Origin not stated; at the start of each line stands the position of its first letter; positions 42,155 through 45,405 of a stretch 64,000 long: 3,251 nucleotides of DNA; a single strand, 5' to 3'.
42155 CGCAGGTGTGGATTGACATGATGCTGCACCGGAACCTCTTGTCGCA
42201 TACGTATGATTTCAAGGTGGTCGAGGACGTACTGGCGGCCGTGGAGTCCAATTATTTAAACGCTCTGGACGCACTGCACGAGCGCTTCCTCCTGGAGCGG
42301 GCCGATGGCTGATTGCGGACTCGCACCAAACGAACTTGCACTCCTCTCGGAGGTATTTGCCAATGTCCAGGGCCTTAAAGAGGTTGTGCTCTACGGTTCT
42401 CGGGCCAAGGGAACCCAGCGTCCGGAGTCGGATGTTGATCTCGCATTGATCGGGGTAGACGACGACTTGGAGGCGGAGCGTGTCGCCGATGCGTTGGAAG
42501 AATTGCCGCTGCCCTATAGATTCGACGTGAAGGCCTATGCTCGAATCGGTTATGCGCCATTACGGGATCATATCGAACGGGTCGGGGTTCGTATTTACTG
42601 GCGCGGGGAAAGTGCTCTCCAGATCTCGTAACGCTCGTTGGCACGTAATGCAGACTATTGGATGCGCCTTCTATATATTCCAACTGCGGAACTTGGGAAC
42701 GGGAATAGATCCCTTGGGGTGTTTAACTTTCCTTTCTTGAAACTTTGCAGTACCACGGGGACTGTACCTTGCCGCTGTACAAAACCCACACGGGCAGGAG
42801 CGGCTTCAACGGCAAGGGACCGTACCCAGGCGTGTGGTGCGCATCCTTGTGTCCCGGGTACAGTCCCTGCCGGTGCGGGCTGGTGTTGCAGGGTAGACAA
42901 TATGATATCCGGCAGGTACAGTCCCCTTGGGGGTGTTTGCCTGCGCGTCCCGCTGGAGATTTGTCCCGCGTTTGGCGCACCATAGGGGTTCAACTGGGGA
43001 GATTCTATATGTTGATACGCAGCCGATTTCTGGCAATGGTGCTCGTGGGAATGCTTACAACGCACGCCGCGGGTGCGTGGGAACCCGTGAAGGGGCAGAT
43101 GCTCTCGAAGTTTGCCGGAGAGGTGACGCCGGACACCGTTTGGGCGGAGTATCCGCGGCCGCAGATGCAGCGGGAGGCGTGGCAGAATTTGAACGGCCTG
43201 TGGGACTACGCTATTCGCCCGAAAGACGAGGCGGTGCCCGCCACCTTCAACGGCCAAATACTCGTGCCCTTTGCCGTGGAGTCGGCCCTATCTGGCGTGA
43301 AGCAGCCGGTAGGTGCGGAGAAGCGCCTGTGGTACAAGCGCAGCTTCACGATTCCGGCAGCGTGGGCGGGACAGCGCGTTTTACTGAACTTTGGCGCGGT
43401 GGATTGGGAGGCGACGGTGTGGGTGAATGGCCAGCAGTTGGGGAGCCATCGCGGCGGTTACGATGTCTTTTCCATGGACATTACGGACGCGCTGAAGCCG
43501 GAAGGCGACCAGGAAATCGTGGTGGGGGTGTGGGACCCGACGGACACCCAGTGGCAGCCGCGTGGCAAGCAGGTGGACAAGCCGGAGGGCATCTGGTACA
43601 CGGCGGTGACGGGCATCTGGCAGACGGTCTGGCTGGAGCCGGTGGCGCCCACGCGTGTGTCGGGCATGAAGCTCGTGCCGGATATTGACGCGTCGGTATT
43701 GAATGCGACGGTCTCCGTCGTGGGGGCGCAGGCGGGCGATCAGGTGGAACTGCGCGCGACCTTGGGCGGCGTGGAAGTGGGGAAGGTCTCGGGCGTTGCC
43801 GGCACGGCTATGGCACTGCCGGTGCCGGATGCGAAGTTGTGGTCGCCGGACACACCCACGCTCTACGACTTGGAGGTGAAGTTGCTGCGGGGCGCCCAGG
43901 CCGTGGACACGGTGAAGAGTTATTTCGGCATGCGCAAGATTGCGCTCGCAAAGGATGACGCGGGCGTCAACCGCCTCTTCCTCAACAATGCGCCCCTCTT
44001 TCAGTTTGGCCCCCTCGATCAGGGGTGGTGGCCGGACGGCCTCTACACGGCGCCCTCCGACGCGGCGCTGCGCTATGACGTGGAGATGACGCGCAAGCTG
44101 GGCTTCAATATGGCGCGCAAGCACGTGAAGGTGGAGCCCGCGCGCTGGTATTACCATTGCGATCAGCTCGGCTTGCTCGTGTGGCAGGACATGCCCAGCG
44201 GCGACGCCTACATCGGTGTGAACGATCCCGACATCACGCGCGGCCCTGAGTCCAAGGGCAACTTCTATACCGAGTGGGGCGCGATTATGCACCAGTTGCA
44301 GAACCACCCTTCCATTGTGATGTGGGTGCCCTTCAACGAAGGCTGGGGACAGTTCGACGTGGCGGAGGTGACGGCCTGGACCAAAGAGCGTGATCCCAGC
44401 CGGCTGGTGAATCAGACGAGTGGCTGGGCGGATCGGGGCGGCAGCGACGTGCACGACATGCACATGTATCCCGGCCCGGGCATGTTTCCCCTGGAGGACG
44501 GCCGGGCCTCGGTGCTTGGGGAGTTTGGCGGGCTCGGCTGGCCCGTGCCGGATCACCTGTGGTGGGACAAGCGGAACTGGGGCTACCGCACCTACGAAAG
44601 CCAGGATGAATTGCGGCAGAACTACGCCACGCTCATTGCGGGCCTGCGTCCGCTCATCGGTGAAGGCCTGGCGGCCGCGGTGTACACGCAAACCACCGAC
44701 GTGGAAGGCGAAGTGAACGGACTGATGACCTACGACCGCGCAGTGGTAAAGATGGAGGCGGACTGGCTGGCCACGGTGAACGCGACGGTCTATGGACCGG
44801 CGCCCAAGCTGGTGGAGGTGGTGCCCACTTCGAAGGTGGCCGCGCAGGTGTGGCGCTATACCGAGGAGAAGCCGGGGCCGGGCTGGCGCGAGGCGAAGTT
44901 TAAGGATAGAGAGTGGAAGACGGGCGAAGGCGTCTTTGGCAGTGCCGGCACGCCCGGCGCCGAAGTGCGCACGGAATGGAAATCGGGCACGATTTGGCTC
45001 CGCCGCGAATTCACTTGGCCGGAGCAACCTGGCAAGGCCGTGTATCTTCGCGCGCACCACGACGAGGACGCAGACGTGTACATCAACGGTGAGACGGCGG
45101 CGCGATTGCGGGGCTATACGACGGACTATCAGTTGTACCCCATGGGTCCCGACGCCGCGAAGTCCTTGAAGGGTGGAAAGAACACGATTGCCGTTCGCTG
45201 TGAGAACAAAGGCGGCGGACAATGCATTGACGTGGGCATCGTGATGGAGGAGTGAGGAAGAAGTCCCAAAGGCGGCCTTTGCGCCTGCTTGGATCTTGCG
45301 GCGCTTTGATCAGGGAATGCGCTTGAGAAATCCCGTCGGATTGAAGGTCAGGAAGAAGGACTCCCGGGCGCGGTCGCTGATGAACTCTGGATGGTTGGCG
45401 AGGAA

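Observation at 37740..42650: Low-GC horizontally acquired island: protease, decayed MTase, unknown 440-aa protein and a HEPN/MNT TA pair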

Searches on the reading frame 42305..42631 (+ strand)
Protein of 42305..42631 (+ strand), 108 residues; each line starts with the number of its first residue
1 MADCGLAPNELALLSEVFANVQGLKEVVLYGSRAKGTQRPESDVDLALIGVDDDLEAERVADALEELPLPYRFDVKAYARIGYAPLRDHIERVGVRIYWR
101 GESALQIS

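Call 7: search_protein_families(library=pfam, proteins=[window:42305-42631:+], max_evalue=0.01)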
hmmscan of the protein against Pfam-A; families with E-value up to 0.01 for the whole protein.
window:42305-42631:+ (108 aa): 3 families
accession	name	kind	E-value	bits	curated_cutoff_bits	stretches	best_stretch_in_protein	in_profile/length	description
PF18765.7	Polbeta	-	1.2e-12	48.2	26.9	1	15-100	4-90/93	Polymerase beta, Nucleotidyltransferase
PF01909.29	NTP_transf_2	-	2.6e-08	34.6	21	1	22-64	13-61/93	Nucleotidyltransferase domain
PF22600.2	MTPAP-like_central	-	0.0029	18.1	27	1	14-52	29-67/139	Poly(A) RNA polymerase, mitochondrial-like, central palm domain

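Call 9: search_protein_families(library=padloc, proteins=[window:42305-42631:+], max_evalue=0.1)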
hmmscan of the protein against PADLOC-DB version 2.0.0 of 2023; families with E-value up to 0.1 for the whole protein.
window:42305-42631:+ (108 aa): 10 families
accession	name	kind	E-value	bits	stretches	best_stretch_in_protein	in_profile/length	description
PDLC04907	PDC-S09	-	1.1e-08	33.2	1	16-49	19-52/114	-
PDLC04903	PDC-S09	-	1.6e-07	29.6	1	23-59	25-64/108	-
PDLC04368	PDC-M05A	-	1.4e-06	26.3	1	24-67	107-148/201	-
PDLC04904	PDC-S09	-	6.2e-06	24.4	1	19-66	20-66/104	-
PDLC04902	PDC-S09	-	1e-05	23.8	1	19-66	16-66/97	-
PDLC03138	Specificity_I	-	4.5e-05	20.6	1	14-81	12-81/485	Type I specificity subunit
PDLC04906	PDC-S09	-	0.00016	20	1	23-47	23-47/98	-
PDLC04372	PDC-M05A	-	0.00042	18.6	1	27-66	79-116/167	-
PDLC04370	PDC-M05A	-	0.001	17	1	11-64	94-151/194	-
PDLC04369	PDC-M05A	-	0.0069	14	1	14-67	92-144/201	-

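Call 10: search_protein_families(library=ncbifam, proteins=[window:42305-42631:+], max_evalue=0.1)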
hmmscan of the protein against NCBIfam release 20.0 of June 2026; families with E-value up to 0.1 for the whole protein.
window:42305-42631:+ (108 aa): 8 families
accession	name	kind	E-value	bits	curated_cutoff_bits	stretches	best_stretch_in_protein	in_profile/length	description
NF047752.1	MntA_antitoxin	equivalog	2.7e-09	36.9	60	1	23-76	6-60/106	type VII toxin-antitoxin system MntA family adenylyltransferase antitoxin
NF051895.1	anti_phage_HalB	equivalog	3.6e-05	23.5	190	1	28-55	3-30/211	anti-phage Hailong system nucleotidyltransferase HalB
NF045909.1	ANT_9_Ic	equivalog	0.00057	19.2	505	1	11-65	16-67/259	aminoglycoside nucleotidyltransferase ANT(9)-Ic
NF010309.0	PRK13746.1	subfamily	0.0023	17.3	193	1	23-58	27-61/263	aminoglycoside adenylyltransferase family protein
NF012212.1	ANT_9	subfamily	0.0032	16.8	340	1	23-59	20-55/249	aminoglycoside nucleotidyltransferase ANT(9)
NF007073.0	PRK09522.1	equivalog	0.013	14.4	738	1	15-82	293-358/531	bifunctional anthranilate synthase glutamate amidotransferase component TrpG/anthranilate phosphoribosyltransferase TrpD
NF012157.0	ANT_3pp_I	equivalog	0.025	13.9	375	1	23-56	21-53/256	AadA family aminoglycoside 3''-O-nucleotidyltransferase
NF012135.0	ANT_3pp_9_crypt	exception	0.053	13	560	1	22-62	26-66/262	cryptic aminoglycoside nucleotidyltransferase ANT(3'')/ANT(9)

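Call 98: search_solved_structures(query=window:42305-42631:+, max_evalue=0.001)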
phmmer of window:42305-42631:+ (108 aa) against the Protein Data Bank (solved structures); distinct sequences matched with E-value up to 0.001: 4.
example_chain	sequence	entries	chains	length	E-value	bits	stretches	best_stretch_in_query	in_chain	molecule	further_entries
8xeh_E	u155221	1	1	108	4.8e-11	46.4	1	5-100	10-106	MNT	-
8xeo_A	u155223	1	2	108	9.1e-11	45.5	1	5-100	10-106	MNT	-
1no5_A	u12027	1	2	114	5e-06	30.3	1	6-96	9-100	Hypothetical protein HI0073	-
5yep_A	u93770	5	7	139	0.00021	25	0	11-53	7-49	Toxin-antitoxin system antidote Mnt family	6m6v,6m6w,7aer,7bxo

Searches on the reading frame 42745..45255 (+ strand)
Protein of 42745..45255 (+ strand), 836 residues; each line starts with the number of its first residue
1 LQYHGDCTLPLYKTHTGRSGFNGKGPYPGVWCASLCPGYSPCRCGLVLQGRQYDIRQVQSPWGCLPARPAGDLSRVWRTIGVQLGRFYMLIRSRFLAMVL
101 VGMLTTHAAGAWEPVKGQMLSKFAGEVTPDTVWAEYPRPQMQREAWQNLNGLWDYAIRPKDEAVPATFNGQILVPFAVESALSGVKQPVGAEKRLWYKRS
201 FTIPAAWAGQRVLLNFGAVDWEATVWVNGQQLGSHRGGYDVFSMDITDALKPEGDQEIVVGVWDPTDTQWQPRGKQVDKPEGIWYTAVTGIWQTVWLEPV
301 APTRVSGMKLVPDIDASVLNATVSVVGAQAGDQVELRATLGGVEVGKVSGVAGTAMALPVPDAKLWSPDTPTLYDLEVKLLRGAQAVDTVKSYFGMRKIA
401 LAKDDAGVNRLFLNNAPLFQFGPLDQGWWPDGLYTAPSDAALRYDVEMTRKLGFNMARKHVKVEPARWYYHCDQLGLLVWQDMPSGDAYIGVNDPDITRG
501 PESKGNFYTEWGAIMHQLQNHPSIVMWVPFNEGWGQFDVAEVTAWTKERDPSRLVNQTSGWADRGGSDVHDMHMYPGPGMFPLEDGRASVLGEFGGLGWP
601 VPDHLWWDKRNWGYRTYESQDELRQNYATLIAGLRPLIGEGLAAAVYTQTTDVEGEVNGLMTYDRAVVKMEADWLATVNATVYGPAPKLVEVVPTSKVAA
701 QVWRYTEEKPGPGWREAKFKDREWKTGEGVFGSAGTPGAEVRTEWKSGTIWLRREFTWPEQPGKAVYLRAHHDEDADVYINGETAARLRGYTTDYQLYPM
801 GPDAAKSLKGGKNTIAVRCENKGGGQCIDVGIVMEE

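Call 7: search_protein_families(library=pfam, proteins=[window:42745-45255:+], max_evalue=0.01)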
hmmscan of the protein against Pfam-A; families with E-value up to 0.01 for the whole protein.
window:42745-45255:+ (836 aa): 7 families
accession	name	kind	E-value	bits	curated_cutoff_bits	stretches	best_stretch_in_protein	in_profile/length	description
PF02837.24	Glyco_hydro_2_N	-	3.1e-17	63.4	28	1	163-297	18-165/169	Glycosyl hydrolases family 2, sugar binding domain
PF22666.2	Glyco_hydro_2_N2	-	6.9e-14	52.7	27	1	191-269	46-124/167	Glycosyl hydrolase 2 galactose-binding domain-like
PF00703.27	Glyco_hydro_2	-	5.4e-11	43.7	23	1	326-397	28-109/109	Glycosyl hydrolases family 2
PF02836.23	Glyco_hydro_2_C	-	1.8e-10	40.9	21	1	441-560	37-163/302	Glycosyl hydrolases family 2, TIM barrel domain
PF13364.12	BetaGal_ABD2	-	1.1e-05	26.5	23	0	194-263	36-107/112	Beta-galactosidase second all-beta domain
PF21467.3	BetaGal_gal-bd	-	1.9e-05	25.1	27.3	1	195-237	2-42/62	Beta-galactosidase, galactose-binding domain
PF22907.2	Ams1-like_1st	-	0.0069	16.6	27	0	195-253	45-102/145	Alpha-mannosidase, jelly roll domain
